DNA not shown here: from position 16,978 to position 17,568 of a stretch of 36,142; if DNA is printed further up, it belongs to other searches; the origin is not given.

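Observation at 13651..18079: arn/lgm-like aminosugar lipid-modification cluster using a ChbG/YdjC deacetylase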

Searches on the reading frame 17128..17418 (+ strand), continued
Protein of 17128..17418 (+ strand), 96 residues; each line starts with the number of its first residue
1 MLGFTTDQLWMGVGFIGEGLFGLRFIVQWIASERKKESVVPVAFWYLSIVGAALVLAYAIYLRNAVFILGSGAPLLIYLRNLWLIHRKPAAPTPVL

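Call 72: search_dna_similar(query=window:17128-17418:+, collection=plasmids, mode=protein, max_rows=25, max_evalue=0.00001)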
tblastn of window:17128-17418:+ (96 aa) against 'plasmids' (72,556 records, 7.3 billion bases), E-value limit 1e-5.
Records with a match: 19; places in all: 22; records where one place covers at least 80% of the query: 16.
Best place of each record, by identity: <60% 19.
By first word of the organism name: Paracoccus 5; Azospirillum 4; Cetobacterium 2; Hymenobacter 2; Pelagovum 1; Ilyobacter 1; Thalassospira 1; Paenibacillus 1; Phocaeicola 1; Aeromonas 1.
By predicted mobility (MOB-suite, as given by PLSDB): non-mobilizable 16; mobilizable 2; conjugative 1.
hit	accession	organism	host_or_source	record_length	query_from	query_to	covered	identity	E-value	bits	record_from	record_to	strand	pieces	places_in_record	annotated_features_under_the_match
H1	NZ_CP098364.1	Paracoccus sp. TOH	cell cuture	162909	5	94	94%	52.2%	4e-23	98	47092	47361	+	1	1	lipid-A-disaccharide synthase N-terminal domain-containing protein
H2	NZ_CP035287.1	Paracoccus versutus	whole organism,soil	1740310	5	94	94%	51.1%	4e-23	98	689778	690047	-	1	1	none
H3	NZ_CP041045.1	Paracoccus sp. AK26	pure culture,Hexachlorocyclohexane ...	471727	5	91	91%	52.8%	4e-24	101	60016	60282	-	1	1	lipid-A-disaccharide synthase N-terminal domain-containing protein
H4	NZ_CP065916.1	Pelagovum pacificum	cell culture,seawater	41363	9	94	90%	52.3%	6e-22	95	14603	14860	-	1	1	lipid-A-disaccharide synthase N-terminal domain-containing protein | hypothetical protein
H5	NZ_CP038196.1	Paracoccus versutus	single cell,soil adjacent to the roots ...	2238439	5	94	94%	50.0%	5e-22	95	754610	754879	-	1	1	none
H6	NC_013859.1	Azospirillum sp. B510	-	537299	5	94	94%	48.4%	1e-21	94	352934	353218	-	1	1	lipid-A-disaccharide synthase N-terminal domain-containing protein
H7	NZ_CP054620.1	Azospirillum oryzae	cell culture,soil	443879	5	93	93%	48.4%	2e-20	91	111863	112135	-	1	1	lipid-A-disaccharide synthase N-terminal domain-containing protein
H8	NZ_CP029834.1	Azospirillum ramasamyi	single cell,Cow dung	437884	5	92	92%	48.9%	4e-21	93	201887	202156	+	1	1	lipid-A-disaccharide synthase N-terminal domain-containing protein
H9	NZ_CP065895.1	Paracoccus marcusii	Cancer pagurus,whole ...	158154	5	85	84%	51.9%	1e-20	91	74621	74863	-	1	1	lipid-A-disaccharide synthase N-terminal domain-containing protein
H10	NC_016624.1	Azospirillum lipoferum 4B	-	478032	5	91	91%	47.2%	2e-20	91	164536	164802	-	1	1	lipid-A-disaccharide synthase N-terminal domain-containing protein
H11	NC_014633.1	Ilyobacter polytropus DSM 2926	marine mud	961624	13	91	82%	51.9%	7e-20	89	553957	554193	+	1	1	lipid-A-disaccharide synthase N-terminal domain-containing protein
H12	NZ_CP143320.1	Cetobacterium somerae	intestine of Yellow Catfish,pure culture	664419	1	88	92%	46.6%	7e-21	92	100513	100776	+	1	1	lipid-A-disaccharide synthase N-terminal domain-containing protein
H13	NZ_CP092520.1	Cetobacterium somerae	Danio rerio,tissue sample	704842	1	88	92%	46.6%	9e-21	92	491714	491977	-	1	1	lipid-A-disaccharide synthase N-terminal domain-containing protein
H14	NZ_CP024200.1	Thalassospira marina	-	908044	4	89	90%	41.9%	8e-17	81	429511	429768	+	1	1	lipid-A-disaccharide synthase N-terminal domain-containing protein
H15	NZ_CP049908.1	Hymenobacter sp. HDW8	single bacterial strain,Siniperca ...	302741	11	88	81%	45.0%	1e-14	74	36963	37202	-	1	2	lipid-A-disaccharide synthase N-terminal domain-containing protein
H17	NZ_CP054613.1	Paenibacillus cellulosilyticus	cell culture,soil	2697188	6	82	80%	45.5%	1e-17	83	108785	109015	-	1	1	none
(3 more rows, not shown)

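Call 73: get_annotated_region(hit=H1, flank=5000)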
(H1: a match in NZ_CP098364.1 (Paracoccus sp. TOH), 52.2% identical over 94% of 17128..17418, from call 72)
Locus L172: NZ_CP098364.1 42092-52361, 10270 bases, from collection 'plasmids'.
description: Paracoccus sp. TOH plasmid p3, complete sequence
organism: Paracoccus sp. TOH (NCBI taxid 1263728)
taxonomy: Bacteria; Pseudomonadota; Alphaproteobacteria; Rhodobacterales; Paracoccaceae; Paracoccus; Paracoccus sp. TOH
host: -; source: cell cuture; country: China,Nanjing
typing (MOB-suite, as given by PLSDB): non-mobilizable; replicon rep_cluster_560,rep_cluster_969
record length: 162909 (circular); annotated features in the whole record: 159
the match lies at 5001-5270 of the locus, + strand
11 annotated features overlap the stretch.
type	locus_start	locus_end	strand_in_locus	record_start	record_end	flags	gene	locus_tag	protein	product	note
CDS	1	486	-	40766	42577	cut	dsbD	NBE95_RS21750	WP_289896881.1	protein-disulfide reductase DsbD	-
CDS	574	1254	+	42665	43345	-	-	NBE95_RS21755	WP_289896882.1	response regulator transcription factor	GO:0000160 - phosphorelay signal transduction system [Evidence IEA]; GO:0006355 - regulation of DNA-templated ...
CDS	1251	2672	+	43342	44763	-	-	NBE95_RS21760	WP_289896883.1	ATP-binding protein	-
CDS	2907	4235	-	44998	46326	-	-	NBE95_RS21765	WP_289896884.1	ATP-binding protein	GO:0007165 - signal transduction [Evidence IEA]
CDS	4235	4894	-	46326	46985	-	-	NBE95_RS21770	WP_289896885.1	response regulator transcription factor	GO:0000160 - phosphorelay signal transduction system [Evidence IEA]; GO:0006355 - regulation of DNA-templated ...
CDS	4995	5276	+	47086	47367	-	-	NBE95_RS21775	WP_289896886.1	lipid-A-disaccharide synthase N-terminal domain-containing protein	-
CDS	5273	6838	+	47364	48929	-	-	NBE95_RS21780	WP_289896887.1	glycosyltransferase family 39 protein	-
CDS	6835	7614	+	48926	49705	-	-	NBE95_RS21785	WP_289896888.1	glycosyltransferase family 2 protein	-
CDS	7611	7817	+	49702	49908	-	-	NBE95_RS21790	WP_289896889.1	hypothetical protein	-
CDS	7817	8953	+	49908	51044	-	-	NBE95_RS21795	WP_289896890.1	NAD-dependent epimerase/dehydratase family protein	-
CDS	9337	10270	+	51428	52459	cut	-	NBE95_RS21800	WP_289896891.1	tyrosine-type recombinase/integrase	GO:0015074 - DNA integration [Evidence IEA]; GO:0006310 - DNA recombination [Evidence IEA]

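Call 74: get_annotated_region(hit=H6, flank=5000)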
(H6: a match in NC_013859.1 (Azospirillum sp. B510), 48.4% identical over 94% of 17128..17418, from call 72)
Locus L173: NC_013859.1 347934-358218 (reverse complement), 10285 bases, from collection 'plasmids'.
description: Azospirillum sp. B510 plasmid pAB510e, complete sequence
organism: Azospirillum sp. B510 (NCBI taxid 137722)
taxonomy: Bacteria; Pseudomonadota; Alphaproteobacteria; Rhodospirillales; Azospirillaceae; Azospirillum; Azospirillum sp. B510
host: -; source: -; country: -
typing (MOB-suite, as given by PLSDB): mobilizable; relaxase MOBP,MOBP
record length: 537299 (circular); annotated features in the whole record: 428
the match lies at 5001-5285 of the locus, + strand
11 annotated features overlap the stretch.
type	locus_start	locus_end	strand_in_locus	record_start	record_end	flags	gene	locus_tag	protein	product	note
CDS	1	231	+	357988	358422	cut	-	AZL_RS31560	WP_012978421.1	cupin domain-containing protein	-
CDS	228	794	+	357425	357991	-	-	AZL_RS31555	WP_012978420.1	DUF4865 family protein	-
CDS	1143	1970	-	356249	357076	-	-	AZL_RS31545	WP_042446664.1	hypothetical protein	-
CDS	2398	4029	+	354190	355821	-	-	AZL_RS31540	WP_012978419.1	DegQ family serine endoprotease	-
CDS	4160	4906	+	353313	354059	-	-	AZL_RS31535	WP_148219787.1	glycosyltransferase family 2 protein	-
CDS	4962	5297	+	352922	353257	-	-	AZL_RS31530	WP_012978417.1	lipid-A-disaccharide synthase N-terminal domain-containing protein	-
CDS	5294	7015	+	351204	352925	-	-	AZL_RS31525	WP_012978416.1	glycosyltransferase family 39 protein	-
CDS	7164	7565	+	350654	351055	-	-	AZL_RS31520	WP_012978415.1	hypothetical protein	-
CDS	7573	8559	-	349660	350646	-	-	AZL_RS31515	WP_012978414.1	ROK family protein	-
CDS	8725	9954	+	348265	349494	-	-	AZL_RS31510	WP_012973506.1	ISAs1-like element ISAzs5 family transposase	-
CDS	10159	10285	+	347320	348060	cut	-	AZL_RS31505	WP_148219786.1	hypothetical protein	-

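Call 75: get_annotated_region(hit=H11, flank=5000)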
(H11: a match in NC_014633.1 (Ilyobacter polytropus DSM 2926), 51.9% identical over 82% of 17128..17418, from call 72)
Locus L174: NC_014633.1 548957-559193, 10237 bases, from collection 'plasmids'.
description: Ilyobacter polytropus DSM 2926 plasmid pILYOP01, complete sequence
organism: Ilyobacter polytropus DSM 2926 (NCBI taxid 572544)
taxonomy: Bacteria; Fusobacteriota; Fusobacteriia; Fusobacteriales; Fusobacteriaceae; Ilyobacter; Ilyobacter polytropus; Ilyobacter polytropus DSM 2926
host: -; source: marine mud; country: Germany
typing (MOB-suite, as given by PLSDB): non-mobilizable; replicon rep_cluster_99
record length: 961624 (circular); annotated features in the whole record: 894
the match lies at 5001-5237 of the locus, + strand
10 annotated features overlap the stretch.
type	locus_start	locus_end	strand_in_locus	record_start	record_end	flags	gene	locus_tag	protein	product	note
CDS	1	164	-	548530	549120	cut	-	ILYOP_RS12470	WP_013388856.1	GIY-YIG nuclease family protein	-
CDS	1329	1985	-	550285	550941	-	-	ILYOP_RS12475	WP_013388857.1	alpha/beta hydrolase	-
CDS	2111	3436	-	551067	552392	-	-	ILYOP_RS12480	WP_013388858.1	HAMP domain-containing sensor histidine kinase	GO:0007165 - signal transduction [Evidence IEA]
CDS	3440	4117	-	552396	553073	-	-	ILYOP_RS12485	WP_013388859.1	response regulator transcription factor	GO:0000160 - phosphorelay signal transduction system [Evidence IEA]; GO:0006355 - regulation of DNA-templated ...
CDS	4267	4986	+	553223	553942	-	-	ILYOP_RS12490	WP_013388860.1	glycosyltransferase family 2 protein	-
CDS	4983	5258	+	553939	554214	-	-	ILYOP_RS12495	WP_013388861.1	lipid-A-disaccharide synthase N-terminal domain-containing protein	-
CDS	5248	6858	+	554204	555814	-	-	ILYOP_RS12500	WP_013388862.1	glycosyltransferase family 39 protein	-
CDS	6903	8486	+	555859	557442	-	-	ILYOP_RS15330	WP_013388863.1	glycosyltransferase family 39 protein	-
CDS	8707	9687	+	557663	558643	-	-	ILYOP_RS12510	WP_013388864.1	SDR family NAD(P)-dependent oxidoreductase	-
CDS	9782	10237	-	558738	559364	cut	-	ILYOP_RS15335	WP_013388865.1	TetR/AcrR family transcriptional regulator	GO:0006355 - regulation of DNA-templated transcription [Evidence IEA]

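Call 89: search_protein_families(library=ncbifam, proteins=[L172:5273-6838:+, L173:5294-7015:+, L174:5248-6858:+], max_evalue=0.001)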
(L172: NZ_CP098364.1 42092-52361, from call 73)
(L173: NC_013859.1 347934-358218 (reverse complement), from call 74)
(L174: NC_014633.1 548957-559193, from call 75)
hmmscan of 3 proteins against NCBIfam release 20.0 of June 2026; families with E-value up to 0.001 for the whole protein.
L172:5273-6838:+ (521 aa): 1 family
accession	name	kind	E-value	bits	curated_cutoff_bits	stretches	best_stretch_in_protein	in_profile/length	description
NF009784.2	PRK13279.1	equivalog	2.8e-27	95.5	567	1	30-334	30-335/539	lipid IV(A) 4-amino-4-deoxy-L-arabinosyltransferase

L173:5294-7015:+ (573 aa): 1 family
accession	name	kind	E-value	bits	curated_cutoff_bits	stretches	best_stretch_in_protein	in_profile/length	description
NF009784.2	PRK13279.1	equivalog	4.8e-23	81.6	567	1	44-406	25-369/539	lipid IV(A) 4-amino-4-deoxy-L-arabinosyltransferase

L174:5248-6858:+ (536 aa): 2 families
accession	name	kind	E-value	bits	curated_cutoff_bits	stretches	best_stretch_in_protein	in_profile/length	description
NF009784.2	PRK13279.1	equivalog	5.1e-17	61.7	567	1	31-416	30-414/539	lipid IV(A) 4-amino-4-deoxy-L-arabinosyltransferase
TIGR04477.1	sorted_by_XrtN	equivalog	0.00032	19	250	1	248-438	24-213/822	XrtN system VIT domain-containing protein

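Call 94: get_annotated_region(hit=H17, flank=4000)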
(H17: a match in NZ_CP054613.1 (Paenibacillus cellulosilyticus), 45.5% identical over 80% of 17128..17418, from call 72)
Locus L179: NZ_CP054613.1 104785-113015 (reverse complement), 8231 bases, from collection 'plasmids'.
description: Paenibacillus cellulosilyticus strain KACC 14175 plasmid unnamed4, complete sequence
organism: Paenibacillus cellulosilyticus (NCBI taxid 375489)
taxonomy: Bacteria; Bacillota; Bacilli; Bacillales; Paenibacillaceae; Paenibacillus; Paenibacillus cellulosilyticus
host: -; source: cell culture,soil; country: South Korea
typing (MOB-suite, as given by PLSDB): non-mobilizable
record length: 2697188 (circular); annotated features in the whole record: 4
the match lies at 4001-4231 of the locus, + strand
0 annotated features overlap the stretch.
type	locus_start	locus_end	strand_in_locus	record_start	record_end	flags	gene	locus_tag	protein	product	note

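Call 95: get_annotated_region(hit=H15, flank=4000)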
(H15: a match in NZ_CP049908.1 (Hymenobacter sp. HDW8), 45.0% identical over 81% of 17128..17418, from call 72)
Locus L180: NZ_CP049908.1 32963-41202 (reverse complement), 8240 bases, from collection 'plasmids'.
description: Hymenobacter sp. HDW8 plasmid p_unnamed1, complete sequence
organism: Hymenobacter sp. HDW8 (NCBI taxid 2714932)
taxonomy: Bacteria; Bacteroidota; Cytophagia; Cytophagales; Hymenobacteraceae; Hymenobacter; Hymenobacter sp. HDW8
host: -; source: single bacterial strain,Siniperca scherzeri; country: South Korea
typing (MOB-suite, as given by PLSDB): non-mobilizable
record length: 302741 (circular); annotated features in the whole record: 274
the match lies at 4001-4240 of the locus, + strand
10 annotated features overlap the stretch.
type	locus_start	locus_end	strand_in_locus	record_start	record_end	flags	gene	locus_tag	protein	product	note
CDS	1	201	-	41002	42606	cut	-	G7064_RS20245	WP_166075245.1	glycosyltransferase family 39 protein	-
CDS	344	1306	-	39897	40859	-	-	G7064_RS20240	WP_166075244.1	GDP-mannose 4,6-dehydratase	-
CDS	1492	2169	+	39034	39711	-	-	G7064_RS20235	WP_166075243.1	response regulator transcription factor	GO:0000160 - phosphorelay signal transduction system [Evidence IEA]; GO:0006355 - regulation of DNA-templated ...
CDS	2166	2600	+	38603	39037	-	-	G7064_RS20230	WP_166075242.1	hypothetical protein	-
CDS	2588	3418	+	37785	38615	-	-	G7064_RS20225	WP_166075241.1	ATP-binding protein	-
CDS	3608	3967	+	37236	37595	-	-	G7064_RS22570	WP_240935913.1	lipid-A-disaccharide synthase N-terminal domain-containing protein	-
CDS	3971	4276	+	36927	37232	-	-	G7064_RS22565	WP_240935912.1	lipid-A-disaccharide synthase N-terminal domain-containing protein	-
CDS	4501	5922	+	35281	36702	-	-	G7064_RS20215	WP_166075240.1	TolC family protein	GO:0055085 - transmembrane transport [Evidence IEA]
CDS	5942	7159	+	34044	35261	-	-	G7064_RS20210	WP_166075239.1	efflux RND transporter periplasmic adaptor subunit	GO:0006810 - transport [Evidence IEA]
CDS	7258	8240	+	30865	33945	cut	-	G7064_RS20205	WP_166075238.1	efflux RND transporter permease subunit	GO:0055085 - transmembrane transport [Evidence IEA]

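Call 96: get_annotated_region(hit=H14, flank=4000)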
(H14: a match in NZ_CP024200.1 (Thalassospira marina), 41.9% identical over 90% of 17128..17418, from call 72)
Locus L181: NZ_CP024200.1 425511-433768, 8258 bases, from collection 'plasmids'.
description: Thalassospira marina strain CSC3H3 plasmid pCSC3H3, complete sequence
organism: Thalassospira marina (NCBI taxid 2048283)
taxonomy: Bacteria; Pseudomonadota; Alphaproteobacteria; Rhodospirillales; Thalassospiraceae; Thalassospira; Thalassospira marina
host: -; source: -; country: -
typing (MOB-suite, as given by PLSDB): non-mobilizable
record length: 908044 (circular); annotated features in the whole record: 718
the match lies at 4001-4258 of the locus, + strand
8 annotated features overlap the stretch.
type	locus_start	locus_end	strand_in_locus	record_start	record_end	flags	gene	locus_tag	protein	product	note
CDS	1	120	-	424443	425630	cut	macA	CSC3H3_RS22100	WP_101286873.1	macrolide transporter subunit MacA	GO:1990961 - xenobiotic detoxification by transmembrane export across the plasma membrane [Evidence IEA]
CDS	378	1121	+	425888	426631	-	-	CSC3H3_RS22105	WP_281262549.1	response regulator transcription factor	GO:0000160 - phosphorelay signal transduction system [Evidence IEA]; GO:0006355 - regulation of DNA-templated ...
CDS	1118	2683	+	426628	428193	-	-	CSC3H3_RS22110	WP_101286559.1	ATP-binding protein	-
CDS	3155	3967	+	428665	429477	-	-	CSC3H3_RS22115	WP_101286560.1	glycosyltransferase family 2 protein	-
CDS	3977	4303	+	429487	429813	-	-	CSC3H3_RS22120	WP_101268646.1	lipid-A-disaccharide synthase N-terminal domain-containing protein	-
CDS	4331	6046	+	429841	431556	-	-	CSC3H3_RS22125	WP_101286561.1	glycosyltransferase family 39 protein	-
CDS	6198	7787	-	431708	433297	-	-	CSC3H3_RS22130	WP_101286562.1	FGGY-family carbohydrate kinase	GO:0016310 - phosphorylation [Evidence IEA]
CDS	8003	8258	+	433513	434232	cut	-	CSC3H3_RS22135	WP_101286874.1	HAD family hydrolase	-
